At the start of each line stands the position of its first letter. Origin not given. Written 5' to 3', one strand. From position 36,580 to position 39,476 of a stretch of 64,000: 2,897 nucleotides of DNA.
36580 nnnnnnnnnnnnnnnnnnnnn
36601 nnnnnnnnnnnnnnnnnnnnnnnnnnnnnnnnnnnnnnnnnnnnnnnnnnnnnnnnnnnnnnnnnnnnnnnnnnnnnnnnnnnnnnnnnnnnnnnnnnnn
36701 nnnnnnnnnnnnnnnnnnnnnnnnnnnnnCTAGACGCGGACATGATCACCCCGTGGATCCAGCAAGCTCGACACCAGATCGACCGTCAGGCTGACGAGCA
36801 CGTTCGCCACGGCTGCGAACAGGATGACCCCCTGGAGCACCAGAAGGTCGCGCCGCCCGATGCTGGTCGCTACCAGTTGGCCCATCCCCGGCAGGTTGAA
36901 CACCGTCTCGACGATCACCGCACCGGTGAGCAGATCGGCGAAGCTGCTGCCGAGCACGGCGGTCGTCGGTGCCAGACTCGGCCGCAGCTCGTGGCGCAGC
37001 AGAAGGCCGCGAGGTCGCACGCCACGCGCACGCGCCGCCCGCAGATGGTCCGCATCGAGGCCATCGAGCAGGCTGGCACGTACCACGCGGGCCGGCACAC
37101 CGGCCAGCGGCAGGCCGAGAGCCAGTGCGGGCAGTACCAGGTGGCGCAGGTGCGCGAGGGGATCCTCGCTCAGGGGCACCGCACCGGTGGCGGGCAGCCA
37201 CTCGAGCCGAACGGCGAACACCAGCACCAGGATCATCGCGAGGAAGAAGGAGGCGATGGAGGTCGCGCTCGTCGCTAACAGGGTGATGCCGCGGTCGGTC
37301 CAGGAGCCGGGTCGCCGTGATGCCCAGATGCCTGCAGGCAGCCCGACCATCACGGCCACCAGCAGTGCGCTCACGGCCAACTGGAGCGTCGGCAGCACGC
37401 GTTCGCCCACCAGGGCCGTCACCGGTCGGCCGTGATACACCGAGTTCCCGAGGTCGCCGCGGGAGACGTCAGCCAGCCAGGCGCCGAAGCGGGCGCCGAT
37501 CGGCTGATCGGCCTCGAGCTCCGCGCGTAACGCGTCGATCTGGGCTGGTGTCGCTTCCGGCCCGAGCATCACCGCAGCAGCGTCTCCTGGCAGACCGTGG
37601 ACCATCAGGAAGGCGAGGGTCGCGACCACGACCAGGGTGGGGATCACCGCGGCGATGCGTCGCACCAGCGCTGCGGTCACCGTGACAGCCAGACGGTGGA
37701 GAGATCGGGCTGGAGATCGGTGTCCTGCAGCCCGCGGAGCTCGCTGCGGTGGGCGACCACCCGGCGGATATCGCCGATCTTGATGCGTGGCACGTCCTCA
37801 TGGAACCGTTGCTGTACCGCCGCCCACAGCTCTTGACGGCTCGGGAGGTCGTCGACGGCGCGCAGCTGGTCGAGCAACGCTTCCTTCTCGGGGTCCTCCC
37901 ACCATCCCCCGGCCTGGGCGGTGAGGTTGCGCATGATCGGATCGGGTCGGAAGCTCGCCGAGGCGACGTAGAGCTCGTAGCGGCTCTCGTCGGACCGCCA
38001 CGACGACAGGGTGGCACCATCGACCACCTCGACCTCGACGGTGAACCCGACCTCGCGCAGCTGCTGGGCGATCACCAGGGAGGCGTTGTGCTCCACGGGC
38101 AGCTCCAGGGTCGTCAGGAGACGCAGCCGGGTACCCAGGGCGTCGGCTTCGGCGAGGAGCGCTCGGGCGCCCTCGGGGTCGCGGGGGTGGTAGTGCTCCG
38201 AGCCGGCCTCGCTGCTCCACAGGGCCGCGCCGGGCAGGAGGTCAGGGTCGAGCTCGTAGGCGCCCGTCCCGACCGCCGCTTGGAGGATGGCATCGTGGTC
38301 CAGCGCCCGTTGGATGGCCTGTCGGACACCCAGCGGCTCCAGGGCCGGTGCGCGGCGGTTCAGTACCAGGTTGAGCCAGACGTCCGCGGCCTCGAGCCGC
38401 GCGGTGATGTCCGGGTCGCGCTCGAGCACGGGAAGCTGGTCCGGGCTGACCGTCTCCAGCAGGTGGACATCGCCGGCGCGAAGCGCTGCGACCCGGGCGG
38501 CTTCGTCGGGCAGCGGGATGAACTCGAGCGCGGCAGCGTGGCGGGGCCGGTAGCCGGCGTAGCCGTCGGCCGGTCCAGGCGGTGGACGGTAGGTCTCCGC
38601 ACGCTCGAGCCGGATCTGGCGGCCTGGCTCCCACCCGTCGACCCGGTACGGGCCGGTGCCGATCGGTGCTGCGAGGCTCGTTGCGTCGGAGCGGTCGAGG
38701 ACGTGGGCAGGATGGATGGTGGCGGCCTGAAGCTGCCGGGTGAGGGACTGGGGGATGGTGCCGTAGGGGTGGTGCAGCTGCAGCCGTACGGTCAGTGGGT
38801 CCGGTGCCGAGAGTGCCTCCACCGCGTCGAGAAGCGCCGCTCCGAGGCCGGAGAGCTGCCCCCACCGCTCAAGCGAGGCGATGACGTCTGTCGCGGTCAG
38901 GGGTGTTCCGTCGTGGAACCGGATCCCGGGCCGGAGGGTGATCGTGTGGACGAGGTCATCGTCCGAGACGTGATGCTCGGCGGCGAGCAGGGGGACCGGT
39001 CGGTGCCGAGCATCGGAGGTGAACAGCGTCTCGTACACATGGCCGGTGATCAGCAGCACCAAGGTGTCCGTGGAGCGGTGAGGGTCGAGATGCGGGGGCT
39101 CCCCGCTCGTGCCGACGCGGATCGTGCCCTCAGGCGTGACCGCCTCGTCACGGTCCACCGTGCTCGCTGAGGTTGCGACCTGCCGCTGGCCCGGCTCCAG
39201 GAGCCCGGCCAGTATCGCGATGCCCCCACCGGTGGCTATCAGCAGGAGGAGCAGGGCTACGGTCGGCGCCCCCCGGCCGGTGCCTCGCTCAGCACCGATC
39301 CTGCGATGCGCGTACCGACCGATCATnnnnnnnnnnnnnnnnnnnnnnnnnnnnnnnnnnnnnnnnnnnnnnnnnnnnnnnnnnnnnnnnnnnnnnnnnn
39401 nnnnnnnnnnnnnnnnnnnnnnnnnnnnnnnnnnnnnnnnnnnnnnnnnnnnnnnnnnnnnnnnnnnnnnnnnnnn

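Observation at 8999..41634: One carboxylase-BCCP-S9 peptidase unit present twice in direct orientation, each copy decayed in the complementary half, bracketing about 28.6 kb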

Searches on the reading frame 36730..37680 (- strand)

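Call 82: search_protein_families(library=pfam, proteins=[window:36730-37680:-], max_evalue=0.001)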
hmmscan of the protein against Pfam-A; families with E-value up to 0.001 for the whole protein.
window:36730-37680:- (316 aa): 2 families
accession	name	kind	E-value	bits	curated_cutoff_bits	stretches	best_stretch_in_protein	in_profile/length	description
PF00528.27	BPD_transp_1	-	1.5e-32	113.3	26.4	1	113-310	1-181/184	Binding-protein-dependent transport system inner membrane component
PF19300.4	BPD_transp_1_N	-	7.1e-10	39.5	23.8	1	1-75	1-75/114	Binding-prot-dependent transport system membrane comp, N-term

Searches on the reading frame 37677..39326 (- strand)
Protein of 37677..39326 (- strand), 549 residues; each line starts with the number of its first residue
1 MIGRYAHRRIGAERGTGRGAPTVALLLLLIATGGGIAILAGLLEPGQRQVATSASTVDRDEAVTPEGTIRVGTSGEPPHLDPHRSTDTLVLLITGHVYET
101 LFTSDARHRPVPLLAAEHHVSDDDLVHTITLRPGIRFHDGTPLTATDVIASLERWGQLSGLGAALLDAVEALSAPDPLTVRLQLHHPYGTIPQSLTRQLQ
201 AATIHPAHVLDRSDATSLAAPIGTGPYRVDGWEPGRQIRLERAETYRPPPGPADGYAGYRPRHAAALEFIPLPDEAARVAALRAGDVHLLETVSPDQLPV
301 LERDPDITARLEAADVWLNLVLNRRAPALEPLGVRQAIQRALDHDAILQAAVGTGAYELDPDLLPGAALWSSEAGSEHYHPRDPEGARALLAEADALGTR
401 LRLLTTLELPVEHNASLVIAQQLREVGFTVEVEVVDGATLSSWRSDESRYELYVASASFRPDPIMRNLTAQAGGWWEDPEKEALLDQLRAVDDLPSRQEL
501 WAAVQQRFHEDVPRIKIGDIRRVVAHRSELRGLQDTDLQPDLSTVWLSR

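Call 17: search_protein_families(library=pfam, proteins=[window:37677-39326:-], max_evalue=0.00001)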
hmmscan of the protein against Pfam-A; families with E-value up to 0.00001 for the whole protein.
window:37677-39326:- (549 aa): 1 family
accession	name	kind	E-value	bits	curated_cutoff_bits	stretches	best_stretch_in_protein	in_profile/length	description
PF00496.27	SBP_bac_5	-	2.5e-66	224.7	32.4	1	110-463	2-352/368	Bacterial extracellular solute-binding proteins, family 5 Middle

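Call 27: find_related_loci(query=window:37677-39326:-, collection=metagenome_contigs, flank=10000)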
Query window:37677-39326:- (549 aa) in metagenome_contigs; peptide patterns used: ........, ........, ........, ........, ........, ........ (x = any residue, [..] = any of these).
225 stretches matched a pattern; 11 encode a relative of the query (tblastn E <= 1e-3); 11 distinct loci.
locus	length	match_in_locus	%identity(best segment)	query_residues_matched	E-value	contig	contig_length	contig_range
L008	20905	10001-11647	86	1-549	0e+0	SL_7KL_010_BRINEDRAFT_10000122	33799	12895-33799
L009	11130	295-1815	69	44-548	0e+0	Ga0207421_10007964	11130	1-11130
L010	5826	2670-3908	24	111-514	2e-16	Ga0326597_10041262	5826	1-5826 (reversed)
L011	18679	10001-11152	22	62-436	4e-16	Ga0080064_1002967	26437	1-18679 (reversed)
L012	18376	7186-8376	23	112-500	6e-16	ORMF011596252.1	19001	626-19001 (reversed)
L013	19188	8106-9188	29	100-435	1e-15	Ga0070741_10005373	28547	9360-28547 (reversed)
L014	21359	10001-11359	26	122-546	6e-15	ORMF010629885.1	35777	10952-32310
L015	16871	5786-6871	26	100-435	5e-14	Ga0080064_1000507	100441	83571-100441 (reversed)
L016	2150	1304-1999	26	111-348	8e-13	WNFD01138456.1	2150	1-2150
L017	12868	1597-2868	21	122-513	2e-11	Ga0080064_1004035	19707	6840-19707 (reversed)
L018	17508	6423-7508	26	100-435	5e-14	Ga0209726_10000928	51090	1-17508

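Call 72: list_cluster_members(proteins=[window:39661-41631:+, window:39787-41631:+, window:39485-39661:+, window:39410-39661:+, window:37677-39326:-, window:10432-10641:+])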
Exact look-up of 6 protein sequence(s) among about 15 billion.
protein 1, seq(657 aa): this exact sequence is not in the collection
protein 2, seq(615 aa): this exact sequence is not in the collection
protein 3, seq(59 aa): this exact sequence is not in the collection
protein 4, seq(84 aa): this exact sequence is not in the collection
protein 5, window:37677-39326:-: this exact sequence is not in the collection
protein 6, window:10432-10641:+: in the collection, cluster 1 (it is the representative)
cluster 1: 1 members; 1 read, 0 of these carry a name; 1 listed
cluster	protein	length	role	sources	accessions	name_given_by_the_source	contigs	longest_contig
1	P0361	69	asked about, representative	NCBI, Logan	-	-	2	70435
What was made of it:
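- Junction B has no independent assembly support (call 72).
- Tried and rejected: Exact-sequence look-ups of the S9 fusion, the 615-aa S9, the chimeric E'::accC' ORF and the T SBP found nothing, so junction B has no independent support (call 72).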
